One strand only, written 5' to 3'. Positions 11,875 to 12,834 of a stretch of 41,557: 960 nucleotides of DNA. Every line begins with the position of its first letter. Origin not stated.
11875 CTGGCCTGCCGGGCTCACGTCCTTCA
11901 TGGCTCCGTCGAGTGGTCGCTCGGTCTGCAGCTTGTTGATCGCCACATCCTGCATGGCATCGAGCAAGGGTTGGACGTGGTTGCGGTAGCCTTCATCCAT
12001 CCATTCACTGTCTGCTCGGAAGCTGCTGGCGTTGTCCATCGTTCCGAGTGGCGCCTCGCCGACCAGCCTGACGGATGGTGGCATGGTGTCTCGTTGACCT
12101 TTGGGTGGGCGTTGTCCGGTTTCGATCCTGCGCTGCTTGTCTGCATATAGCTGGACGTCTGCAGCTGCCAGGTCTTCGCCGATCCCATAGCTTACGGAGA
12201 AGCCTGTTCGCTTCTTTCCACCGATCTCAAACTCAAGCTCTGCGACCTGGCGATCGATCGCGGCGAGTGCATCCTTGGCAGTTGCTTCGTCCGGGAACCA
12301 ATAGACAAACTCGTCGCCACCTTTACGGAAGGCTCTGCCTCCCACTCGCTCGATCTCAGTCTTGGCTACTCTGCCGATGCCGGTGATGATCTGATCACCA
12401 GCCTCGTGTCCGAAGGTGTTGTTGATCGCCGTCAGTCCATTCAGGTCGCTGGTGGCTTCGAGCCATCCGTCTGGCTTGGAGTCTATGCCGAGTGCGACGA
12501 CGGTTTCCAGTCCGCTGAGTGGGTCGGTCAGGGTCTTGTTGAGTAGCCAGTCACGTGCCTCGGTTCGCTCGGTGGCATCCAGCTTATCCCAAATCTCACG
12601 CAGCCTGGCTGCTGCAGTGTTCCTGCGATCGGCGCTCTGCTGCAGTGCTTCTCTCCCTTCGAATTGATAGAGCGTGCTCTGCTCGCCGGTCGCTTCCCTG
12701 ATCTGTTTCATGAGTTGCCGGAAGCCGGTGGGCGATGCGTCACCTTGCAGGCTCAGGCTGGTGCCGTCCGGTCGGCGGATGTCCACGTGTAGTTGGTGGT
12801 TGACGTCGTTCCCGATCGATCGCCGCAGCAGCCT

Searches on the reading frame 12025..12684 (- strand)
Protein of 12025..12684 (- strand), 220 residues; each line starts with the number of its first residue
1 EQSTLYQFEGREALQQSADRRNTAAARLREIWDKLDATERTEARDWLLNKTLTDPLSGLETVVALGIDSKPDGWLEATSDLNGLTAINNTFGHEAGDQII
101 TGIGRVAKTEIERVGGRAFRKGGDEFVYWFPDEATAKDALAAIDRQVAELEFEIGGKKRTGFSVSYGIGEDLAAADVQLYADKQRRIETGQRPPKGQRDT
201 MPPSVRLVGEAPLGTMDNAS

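Call 60: search_solved_structures(query=window:12025-12684:-, max_evalue=0.01, show_alignments=3)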
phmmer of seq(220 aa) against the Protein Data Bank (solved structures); distinct sequences matched with E-value up to 0.01: 27.
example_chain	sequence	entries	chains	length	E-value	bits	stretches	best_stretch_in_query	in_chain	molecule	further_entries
6zxm_A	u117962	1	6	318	1.4e-07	34.9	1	77-172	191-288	Putative GGDEF/response regulator receiver domain protein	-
6zxb_A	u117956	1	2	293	1.8e-07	34.5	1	77-172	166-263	Putative GGDEF/response regulator receiver domain protein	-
6zxc_A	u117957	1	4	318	1.9e-07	34.4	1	77-172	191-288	Putative GGDEF/response regulator receiver domain protein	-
5euh_A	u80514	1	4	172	3.9e-05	26.9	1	80-179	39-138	Putative GGDEF domain membrane protein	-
9g86_A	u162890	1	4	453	9.3e-05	25.6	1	79-170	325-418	Response regulator PleD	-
9g85_A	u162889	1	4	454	9.3e-05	25.6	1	79-170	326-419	Response regulator PleD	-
2wb4_A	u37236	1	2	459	9.4e-05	25.6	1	79-170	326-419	DIGUANYLATE CYCLASE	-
1w25_A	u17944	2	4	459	9.4e-05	25.6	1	79-170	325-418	STALKED-CELL DIFFERENTIATION CONTROLLING PROTEIN | RESPONSE REGULATOR PLED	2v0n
6tts_A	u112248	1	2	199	0.00012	25.2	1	77-151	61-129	GGDEF diguanylate cyclase DgcB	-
7e6g_A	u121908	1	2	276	0.00013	25.1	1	74-156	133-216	Putative GGDEF domain protein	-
4iob_A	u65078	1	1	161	0.00014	25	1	83-170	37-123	Diguanylate cyclase TpbB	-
6hbz_A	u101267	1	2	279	0.00016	24.9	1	77-172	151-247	GGDEF domain protein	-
4zve_A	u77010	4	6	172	0.00021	24.5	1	80-151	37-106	Diguanylate cyclase DosC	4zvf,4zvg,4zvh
4wxw_A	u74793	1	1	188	0.00022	24.4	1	78-199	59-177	Uncharacterized protein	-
7a7e_A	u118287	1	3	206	0.00023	24.4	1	83-170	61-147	Diguanylate cyclase TpbB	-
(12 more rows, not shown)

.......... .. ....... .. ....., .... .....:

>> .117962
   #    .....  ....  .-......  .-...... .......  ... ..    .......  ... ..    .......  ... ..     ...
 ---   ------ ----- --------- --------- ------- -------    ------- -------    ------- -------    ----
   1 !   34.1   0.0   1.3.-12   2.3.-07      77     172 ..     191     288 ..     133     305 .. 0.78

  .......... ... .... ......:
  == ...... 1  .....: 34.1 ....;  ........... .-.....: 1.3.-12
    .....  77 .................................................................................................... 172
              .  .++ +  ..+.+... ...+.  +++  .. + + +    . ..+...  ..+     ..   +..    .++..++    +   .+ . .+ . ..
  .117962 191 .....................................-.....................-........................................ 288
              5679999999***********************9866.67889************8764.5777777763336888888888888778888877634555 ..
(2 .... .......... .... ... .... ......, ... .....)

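Call 67: find_related_loci(query=A3, collection=viral_contigs, flank=10000)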
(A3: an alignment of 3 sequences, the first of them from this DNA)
Query A3 (220 aa) in viral_contigs; peptide patterns used: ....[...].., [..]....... (x = any residue, [..] = any of these).
57 stretches matched a pattern; 4 encode a relative of the query (tblastn E <= 1e-3); 4 distinct loci.
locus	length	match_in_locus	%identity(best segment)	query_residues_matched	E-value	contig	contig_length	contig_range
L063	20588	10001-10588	59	5-205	9e-76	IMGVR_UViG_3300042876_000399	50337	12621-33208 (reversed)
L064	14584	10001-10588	59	5-205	9e-76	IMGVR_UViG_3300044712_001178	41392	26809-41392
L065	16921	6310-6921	59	18-220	3e-75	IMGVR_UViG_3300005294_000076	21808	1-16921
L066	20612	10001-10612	59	18-220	3e-75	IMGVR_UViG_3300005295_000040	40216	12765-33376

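Call 70: search_protein_families(library=pfam, proteins=[L063:413-2242:+, L063:2476-3087:+, L063:14510-15244:+, L063:15269-16267:+, L063:16333-16824:+, L063:17788-18801:+, L063:18773-19534:+, L063:19392-19910:+, L066:12978-13511:+, L063:3266-14443:+], max_evalue=0.01)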
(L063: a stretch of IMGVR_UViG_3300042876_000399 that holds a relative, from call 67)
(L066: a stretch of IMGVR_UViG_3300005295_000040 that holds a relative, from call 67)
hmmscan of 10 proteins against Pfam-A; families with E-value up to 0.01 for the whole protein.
L063:413-2242:+ (609 aa): 1 family
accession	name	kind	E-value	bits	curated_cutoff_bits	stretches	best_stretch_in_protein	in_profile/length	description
PF05133.19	SPP1_portal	-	0.0024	17.4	25.5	1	459-510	354-405/416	Phage portal protein, SPP1 Gp6-like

L063:2476-3087:+ (203 aa): 0 families

L063:14510-15244:+ (244 aa): 1 family
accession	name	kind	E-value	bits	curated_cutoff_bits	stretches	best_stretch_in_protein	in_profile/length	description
PF14265.11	DUF4355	-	0.004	17.8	25.4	1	63-150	5-87/124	Capsid assembly scaffolding protein Gp46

L063:15269-16267:+ (332 aa): 1 family
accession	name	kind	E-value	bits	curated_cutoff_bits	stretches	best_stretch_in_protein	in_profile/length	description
PF25209.1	Phage_capsid_4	-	6.5e-05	23.8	27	1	60-232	49-174/262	Phage capsid protein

L063:16333-16824:+ (163 aa): 0 families

L063:17788-18801:+ (337 aa): 1 family
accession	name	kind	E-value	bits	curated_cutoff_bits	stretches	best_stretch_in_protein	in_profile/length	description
PF11682.14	Zn_ribbon_11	-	0.0065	16.5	24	0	87-114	8-34/37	Probable zinc-ribbon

L063:18773-19534:+ (253 aa): 0 families

L063:19392-19910:+ (172 aa): 0 families

L066:12978-13511:+ (177 aa): 1 family
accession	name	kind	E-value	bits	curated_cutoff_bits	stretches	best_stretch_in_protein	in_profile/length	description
PF18907.5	DUF5662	-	6.6e-31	107.5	27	1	1-144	1-155/156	Family of unknown function (DUF5662)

L063:3266-14443:+ (3725 aa): 2 families
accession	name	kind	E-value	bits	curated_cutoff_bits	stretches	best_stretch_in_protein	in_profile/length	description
PF18760.7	ART-PolyVal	-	4.4e-15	57.1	31.2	2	1956-2038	1-71/140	ADP-Ribosyltransferase in polyvalent proteins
PF00990.26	GGDEF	-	1.6e-11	44.7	23.8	1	2318-2409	39-132/161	Diguanylate cyclase, GGDEF domain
